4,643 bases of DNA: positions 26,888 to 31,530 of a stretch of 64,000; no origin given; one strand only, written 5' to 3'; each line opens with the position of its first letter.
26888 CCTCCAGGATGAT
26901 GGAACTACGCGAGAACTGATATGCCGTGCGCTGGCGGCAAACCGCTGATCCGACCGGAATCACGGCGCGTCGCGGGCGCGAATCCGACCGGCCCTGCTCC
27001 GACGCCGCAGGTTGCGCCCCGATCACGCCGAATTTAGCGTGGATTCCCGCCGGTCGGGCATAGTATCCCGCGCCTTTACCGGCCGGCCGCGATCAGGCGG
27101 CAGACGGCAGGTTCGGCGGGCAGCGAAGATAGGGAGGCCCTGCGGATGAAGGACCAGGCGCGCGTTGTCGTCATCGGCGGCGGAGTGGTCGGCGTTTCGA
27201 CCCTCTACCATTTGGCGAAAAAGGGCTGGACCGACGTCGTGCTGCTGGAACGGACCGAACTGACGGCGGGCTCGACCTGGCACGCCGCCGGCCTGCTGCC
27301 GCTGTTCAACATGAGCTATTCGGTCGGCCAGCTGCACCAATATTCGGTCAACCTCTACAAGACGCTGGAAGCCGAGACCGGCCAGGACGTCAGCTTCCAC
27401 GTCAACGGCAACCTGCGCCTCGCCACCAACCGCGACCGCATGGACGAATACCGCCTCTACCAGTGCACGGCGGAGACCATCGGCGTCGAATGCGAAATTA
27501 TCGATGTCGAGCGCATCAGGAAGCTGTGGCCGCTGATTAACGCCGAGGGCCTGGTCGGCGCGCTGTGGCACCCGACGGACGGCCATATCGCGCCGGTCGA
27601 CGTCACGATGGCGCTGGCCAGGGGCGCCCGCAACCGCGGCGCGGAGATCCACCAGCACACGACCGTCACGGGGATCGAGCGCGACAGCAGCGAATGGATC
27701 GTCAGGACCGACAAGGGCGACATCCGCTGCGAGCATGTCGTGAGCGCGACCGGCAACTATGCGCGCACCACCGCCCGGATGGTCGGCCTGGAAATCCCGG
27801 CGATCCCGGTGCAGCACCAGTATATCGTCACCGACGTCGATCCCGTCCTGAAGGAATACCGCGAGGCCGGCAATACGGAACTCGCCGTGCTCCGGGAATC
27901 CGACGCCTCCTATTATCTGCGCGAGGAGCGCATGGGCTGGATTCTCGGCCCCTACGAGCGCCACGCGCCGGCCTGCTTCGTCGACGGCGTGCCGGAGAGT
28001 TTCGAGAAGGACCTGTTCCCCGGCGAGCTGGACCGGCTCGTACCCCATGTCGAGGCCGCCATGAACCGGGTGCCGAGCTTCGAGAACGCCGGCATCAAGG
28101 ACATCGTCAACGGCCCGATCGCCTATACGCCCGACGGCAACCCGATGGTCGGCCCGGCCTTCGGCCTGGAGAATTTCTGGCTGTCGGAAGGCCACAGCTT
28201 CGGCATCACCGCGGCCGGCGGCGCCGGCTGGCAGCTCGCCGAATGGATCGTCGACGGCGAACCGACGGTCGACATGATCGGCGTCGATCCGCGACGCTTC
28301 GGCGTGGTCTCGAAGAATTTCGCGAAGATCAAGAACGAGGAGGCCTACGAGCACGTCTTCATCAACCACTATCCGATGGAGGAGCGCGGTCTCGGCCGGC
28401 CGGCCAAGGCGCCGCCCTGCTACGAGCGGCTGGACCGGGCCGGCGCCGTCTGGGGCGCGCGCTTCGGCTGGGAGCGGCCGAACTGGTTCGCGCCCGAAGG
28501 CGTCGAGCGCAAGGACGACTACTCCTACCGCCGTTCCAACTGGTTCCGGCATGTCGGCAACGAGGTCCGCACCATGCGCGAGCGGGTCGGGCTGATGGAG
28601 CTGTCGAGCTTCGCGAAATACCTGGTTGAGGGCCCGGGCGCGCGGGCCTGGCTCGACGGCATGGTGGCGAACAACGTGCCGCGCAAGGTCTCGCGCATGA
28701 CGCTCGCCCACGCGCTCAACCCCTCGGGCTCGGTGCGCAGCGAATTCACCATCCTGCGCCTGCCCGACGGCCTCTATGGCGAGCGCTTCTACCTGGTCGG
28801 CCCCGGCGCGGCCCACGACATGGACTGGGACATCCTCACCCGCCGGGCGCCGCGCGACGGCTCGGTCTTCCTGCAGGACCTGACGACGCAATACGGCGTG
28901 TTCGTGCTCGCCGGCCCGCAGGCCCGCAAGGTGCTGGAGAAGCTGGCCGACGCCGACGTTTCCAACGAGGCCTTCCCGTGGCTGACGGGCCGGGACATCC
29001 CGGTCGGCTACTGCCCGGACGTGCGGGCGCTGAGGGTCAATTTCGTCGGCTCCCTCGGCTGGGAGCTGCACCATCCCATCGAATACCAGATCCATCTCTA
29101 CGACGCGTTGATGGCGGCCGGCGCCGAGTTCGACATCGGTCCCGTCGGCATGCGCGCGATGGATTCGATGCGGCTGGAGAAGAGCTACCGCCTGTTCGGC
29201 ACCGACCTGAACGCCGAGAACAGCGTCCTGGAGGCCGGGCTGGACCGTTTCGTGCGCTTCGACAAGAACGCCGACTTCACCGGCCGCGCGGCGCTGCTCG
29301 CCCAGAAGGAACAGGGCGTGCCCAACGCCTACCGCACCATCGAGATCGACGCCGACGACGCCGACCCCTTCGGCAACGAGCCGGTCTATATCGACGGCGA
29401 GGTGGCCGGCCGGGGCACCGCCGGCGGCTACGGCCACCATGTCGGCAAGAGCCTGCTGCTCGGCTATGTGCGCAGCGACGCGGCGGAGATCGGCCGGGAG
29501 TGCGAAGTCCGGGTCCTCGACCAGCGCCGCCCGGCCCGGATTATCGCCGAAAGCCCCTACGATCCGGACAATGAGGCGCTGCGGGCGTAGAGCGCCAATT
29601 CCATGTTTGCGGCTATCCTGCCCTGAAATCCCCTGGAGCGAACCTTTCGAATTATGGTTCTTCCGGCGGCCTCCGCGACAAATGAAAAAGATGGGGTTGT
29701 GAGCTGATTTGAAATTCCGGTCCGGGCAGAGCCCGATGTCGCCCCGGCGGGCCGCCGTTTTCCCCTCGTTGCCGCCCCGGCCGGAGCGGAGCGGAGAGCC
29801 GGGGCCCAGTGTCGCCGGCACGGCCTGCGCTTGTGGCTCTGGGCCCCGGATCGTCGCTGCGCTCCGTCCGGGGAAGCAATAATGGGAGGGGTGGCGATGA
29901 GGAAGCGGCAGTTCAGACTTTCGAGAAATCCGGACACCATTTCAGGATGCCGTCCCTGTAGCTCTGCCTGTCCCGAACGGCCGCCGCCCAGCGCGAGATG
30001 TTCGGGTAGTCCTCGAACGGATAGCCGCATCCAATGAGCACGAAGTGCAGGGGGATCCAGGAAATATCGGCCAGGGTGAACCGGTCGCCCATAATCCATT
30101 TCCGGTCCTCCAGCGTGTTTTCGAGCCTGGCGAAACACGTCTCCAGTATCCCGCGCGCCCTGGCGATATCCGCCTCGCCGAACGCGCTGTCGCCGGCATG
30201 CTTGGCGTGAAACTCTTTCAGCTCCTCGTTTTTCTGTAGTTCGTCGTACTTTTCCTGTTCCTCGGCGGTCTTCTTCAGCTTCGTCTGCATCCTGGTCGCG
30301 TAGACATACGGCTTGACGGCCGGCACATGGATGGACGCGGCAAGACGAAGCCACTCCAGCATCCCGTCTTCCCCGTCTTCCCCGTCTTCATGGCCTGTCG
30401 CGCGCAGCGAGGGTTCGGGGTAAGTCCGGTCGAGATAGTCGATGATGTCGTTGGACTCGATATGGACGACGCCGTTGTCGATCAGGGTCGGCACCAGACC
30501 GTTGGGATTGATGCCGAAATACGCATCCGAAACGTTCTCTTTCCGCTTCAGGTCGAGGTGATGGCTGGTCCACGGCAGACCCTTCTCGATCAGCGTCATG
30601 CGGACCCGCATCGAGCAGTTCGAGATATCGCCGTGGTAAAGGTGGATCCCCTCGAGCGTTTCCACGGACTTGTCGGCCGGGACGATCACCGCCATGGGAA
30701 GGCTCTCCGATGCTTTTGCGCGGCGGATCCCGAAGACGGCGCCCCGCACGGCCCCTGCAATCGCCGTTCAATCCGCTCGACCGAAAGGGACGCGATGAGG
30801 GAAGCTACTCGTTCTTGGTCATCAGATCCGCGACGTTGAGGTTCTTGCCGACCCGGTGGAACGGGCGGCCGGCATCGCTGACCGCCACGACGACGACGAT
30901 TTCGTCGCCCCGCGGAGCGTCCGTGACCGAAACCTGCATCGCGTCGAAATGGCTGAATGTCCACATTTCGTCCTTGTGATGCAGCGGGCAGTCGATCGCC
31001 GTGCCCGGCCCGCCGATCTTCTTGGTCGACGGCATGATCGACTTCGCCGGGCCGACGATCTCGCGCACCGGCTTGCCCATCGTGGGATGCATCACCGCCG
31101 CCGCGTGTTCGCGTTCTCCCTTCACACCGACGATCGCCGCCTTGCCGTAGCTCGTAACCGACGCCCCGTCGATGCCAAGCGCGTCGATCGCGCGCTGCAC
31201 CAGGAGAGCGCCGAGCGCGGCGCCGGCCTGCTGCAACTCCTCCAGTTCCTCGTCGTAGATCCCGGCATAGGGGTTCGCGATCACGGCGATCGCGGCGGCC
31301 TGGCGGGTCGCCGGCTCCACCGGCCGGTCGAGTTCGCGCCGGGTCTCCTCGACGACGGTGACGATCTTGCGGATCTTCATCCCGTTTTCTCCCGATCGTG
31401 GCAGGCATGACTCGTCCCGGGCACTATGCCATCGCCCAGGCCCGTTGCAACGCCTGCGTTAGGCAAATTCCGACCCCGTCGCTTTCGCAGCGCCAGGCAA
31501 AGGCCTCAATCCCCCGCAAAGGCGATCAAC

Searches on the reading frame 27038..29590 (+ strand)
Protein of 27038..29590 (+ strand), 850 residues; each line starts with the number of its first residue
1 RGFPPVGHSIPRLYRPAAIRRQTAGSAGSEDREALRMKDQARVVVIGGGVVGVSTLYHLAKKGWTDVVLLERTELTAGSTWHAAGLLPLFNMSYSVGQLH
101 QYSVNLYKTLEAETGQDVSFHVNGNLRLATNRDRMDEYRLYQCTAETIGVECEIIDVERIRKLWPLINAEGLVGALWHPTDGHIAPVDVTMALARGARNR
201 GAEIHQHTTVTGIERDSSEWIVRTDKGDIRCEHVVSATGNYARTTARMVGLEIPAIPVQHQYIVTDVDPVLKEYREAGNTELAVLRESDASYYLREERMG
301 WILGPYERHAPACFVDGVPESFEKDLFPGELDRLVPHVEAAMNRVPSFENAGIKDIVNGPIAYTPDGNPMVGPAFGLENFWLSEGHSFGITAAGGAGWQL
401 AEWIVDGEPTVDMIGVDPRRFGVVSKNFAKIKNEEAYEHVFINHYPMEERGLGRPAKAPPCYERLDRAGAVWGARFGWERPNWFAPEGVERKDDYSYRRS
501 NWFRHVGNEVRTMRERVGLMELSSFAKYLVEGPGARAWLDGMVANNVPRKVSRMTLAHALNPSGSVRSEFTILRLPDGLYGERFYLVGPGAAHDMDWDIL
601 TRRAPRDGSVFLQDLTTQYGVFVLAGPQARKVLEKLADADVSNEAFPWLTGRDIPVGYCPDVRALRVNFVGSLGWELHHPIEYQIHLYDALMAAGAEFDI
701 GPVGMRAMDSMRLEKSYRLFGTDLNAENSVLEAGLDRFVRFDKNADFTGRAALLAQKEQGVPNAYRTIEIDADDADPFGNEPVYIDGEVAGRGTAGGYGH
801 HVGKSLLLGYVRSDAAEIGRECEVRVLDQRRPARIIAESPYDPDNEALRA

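Call 11: search_protein_families(library=ncbifam, proteins=[window:27038-29590:+], max_evalue=0.00001)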
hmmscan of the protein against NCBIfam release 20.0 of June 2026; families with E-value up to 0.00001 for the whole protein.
window:27038-29590:+ (850 aa): 30 families (the best 25 are shown)
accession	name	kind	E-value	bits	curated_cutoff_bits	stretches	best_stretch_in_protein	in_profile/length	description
NF001567.0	PRK00389.1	subfamily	1.9e-39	135.7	300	1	503-840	31-352/359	glycine cleavage system aminomethyltransferase GcvT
TIGR01372.1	soxA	subfamily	6.5e-39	133.4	1164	1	456-848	607-994/996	sarcosine oxidase subunit alpha family protein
TIGR02352.1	thiamin_ThiO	equivalog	8.7e-36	123.7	250.8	1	43-261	1-226/351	glycine oxidase ThiO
TIGR00528.1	gcvT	equivalog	8.8e-32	110.4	235.85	1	507-836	33-355/362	glycine cleavage system aminomethyltransferase GcvT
NF053776.1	TmaoDeMthMsil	equivalog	9.6e-30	103.7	1100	1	509-849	421-762/763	trimethylamine N-oxide demethylase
TIGR01373.1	soxB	subfamily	2.1e-26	92.7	529.45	1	38-271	28-270/407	sarcosine oxidase subunit beta family protein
NF001933.0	PRK00711.1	subfamily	7.3e-26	91.1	383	1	98-259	110-274/429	D-amino acid dehydrogenase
NF010093.0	PRK13579.1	equivalog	3.9e-24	85.1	459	1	511-837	46-360/371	glycine cleavage system aminomethyltransferase GcvT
NF008425.0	PRK11259.1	equivalog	6.2e-22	78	257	1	39-258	3-219/377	N-methyl-L-tryptophan oxidase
NF050086.1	pipecolate_AmaA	exception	1.8e-21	76.3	600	1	119-244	117-239/425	L-pipecolate oxidase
TIGR03364.1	HpnW_proposed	hypoth_equivalog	3.4e-18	65.9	285.1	1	42-241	2-196/365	TIGR03364 family FAD-dependent oxidoreductase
NF008726.1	PRK11728.1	equivalog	8.1e-16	57.8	299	1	42-255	2-215/389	L-2-hydroxyglutarate oxidase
TIGR03377.1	glycerol3P_GlpA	equivalog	9.6e-16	57.4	552.8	1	43-266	2-228/530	anaerobic glycerol-3-phosphate dehydrogenase subunit GlpA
NF002480.1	PRK01747.1-1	equivalog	2.4e-15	56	540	1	36-249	244-459/645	bifunctional tRNA (5-methylaminomethyl-2-thiouridine)(34)-methyltransferase MnmC2/FAD-dependent 5-carboxymethylaminomethyl-2-thiouridine(34)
NF009133.0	PRK12486.1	equivalog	2.8e-15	56.1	410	1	680-836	209-364/369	dimethylsulfoniopropionate demethylase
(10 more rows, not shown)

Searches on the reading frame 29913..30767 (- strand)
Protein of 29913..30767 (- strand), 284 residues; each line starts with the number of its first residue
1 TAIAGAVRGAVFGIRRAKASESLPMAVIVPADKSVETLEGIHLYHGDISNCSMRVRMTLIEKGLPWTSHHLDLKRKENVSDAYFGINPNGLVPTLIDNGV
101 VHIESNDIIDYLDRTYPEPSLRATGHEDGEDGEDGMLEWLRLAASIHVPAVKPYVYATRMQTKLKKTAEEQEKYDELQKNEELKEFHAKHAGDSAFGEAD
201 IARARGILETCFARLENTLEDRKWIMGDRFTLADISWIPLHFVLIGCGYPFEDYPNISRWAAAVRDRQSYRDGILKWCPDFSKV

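Call 11: search_protein_families(library=ncbifam, proteins=[window:29913-30767:-], max_evalue=0.00001)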
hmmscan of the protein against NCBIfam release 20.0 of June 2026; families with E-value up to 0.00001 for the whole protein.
window:29913-30767:- (284 aa): 5 families
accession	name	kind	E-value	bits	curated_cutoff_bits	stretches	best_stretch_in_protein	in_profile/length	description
TIGR01262.1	maiA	equivalog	8.5e-20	71.3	171.05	1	48-123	7-84/211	maleylacetoacetate isomerase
NF007831.0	PRK10542.1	equivalog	5.7e-15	55.4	198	1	49-147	8-106/201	glutathione transferase GstA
NF050814.1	FtsZBindFzlA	equivalog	6.7e-13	48.9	300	1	42-142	6-106/228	FtsZ-binding protein FzlA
NF007016.1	PRK09481.1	equivalog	1.5e-12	47.3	314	1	43-121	13-88/209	stringent starvation protein SspA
NF011693.0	PRK15113.1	equivalog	2.3e-08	34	150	1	48-122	15-89/214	glutathione transferase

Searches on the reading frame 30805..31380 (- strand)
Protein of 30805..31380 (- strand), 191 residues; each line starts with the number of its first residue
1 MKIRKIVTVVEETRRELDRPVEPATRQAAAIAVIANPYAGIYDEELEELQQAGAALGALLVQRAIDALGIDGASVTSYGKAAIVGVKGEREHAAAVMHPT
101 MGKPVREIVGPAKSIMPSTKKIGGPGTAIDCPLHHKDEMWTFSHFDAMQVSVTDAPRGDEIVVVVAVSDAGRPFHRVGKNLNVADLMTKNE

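Call 54: search_protein_families(library=pfam, proteins=[window:30805-31380:-], max_evalue=0.000001)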
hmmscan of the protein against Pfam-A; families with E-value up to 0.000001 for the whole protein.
window:30805-31380:- (191 aa): 1 family
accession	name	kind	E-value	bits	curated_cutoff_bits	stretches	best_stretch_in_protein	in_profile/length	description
PF06684.16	AA_synth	-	2.6e-68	229.4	27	1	3-178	1-175/175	Amino acid synthesis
